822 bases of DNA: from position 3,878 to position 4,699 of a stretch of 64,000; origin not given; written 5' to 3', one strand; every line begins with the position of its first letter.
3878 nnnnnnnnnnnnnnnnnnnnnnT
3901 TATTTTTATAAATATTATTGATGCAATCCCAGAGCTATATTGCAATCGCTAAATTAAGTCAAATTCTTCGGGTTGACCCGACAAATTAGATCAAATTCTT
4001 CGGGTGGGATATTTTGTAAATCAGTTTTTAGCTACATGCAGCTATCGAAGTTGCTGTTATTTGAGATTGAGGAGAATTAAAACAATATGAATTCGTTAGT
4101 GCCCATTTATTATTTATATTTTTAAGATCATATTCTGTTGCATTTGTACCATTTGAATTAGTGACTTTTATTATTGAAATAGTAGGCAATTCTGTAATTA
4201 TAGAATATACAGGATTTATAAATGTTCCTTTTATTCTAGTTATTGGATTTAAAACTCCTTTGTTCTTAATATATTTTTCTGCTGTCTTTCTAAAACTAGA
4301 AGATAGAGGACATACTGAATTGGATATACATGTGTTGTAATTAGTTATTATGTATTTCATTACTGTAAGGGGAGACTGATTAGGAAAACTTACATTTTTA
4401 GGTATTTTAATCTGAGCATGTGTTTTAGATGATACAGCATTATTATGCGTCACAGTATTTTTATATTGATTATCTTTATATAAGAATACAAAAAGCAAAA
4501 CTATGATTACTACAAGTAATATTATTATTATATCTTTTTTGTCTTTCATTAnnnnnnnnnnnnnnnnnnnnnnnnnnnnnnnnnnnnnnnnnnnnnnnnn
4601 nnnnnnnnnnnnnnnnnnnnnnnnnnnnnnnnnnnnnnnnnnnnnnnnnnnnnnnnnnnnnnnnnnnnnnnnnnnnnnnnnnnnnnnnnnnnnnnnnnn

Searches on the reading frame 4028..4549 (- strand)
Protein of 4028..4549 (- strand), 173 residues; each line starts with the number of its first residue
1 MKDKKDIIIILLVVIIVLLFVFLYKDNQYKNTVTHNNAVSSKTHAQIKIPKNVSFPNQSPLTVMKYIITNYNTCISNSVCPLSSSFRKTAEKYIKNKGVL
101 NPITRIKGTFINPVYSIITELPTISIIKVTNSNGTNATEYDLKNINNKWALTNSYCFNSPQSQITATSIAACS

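Call 3: search_protein_families(library=pfam, proteins=[window:4028-4549:-], max_evalue=1)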
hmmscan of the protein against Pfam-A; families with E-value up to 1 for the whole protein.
window:4028-4549:- (173 aa): 3 families
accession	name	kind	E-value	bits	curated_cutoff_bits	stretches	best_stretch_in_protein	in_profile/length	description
PF12685.13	SpoIIIAH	-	0.034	14.5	30.6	1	4-48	1-44/191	SpoIIIAH-like protein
PF12575.13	Pox_EPC_I2-L1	-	0.094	13.4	23.4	1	7-24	51-68/72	Poxvirus entry protein complex L1 and I2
PF08475.15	Baculo_VP91_N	-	0.13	12.4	24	1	7-74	2-76/192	Viral capsid protein 91 N-terminal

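Call 4: search_protein_families(library=ncbifam, proteins=[window:4028-4549:-], max_evalue=1)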
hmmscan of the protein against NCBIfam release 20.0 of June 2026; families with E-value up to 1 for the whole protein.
window:4028-4549:- (173 aa): 2 families
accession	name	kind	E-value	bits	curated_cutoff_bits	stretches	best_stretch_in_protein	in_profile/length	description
NF047694.1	TnucaseNucIStaph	equivalog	0.0048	16.4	250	1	2-51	2-51/175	thermonuclease NucI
NF042931.1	SAG1386_EF1546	equivalog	0.034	14.2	80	1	8-43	35-72/158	SAG1386/EF1546 family surface-associated protein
